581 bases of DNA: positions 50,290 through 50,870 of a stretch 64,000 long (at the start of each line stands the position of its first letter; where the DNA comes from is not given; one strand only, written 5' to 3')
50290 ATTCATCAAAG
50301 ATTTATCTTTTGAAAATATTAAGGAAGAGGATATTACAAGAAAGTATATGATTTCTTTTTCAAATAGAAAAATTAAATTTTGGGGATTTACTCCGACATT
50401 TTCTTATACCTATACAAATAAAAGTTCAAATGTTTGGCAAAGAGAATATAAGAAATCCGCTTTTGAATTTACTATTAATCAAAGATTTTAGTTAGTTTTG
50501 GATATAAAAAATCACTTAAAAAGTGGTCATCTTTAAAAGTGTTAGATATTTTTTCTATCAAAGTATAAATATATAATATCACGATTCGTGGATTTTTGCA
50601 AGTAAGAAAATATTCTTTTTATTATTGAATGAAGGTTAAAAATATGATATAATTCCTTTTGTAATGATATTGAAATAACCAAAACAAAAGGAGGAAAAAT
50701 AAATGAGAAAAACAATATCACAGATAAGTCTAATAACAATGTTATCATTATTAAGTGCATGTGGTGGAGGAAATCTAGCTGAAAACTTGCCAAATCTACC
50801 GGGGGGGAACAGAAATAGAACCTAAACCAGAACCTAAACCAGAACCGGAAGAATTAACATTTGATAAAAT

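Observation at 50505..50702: Conserved ~170-200 bp upstream element with a perfect palindromic operator, in 6 copies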

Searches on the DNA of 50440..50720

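Call 46: search_rna_families(source=window, start=50440, end=50720, threshold=evalue, max_evalue=10)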
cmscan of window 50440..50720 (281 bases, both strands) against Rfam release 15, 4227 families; matches with E-value up to 10: 7.
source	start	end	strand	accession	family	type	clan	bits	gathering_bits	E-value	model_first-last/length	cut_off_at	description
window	50614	50688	-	RF03860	MIR1520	Gene; miRNA;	CL00145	18.4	53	3.8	29-103/122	no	MIR1520 microRNA precursor family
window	50642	50705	+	RF01767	SAM-III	Cis-reg; riboswitch;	-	17.5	45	0.2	1-82/82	no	SAM-III riboswitch aptamer (SMK box)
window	50472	50539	-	RF00142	snoZ118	Gene; snRNA; snoRNA; CD-box;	-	17.1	48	1.8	1-108/108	no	Small nucleolar RNA Z118/Z121/Z120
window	50669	50690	+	RF01359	CRISPR-DR46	Gene; CRISPR;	-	17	50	4.4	1-38/38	no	CRISPR RNA direct repeat element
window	50624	50683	+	RF01165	sn2317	Gene; snRNA; snoRNA; CD-box;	-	15.4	50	3.6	1-70/70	no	Small nucleolar RNA sn2317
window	50522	50578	+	RF02060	STnc410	Gene; sRNA;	-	14.9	50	0.49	1-158/158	no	Enterobacterial sRNA STnc410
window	50610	50642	+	RF02060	STnc410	Gene; sRNA;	-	13.1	50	1.4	1-158/158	no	Enterobacterial sRNA STnc410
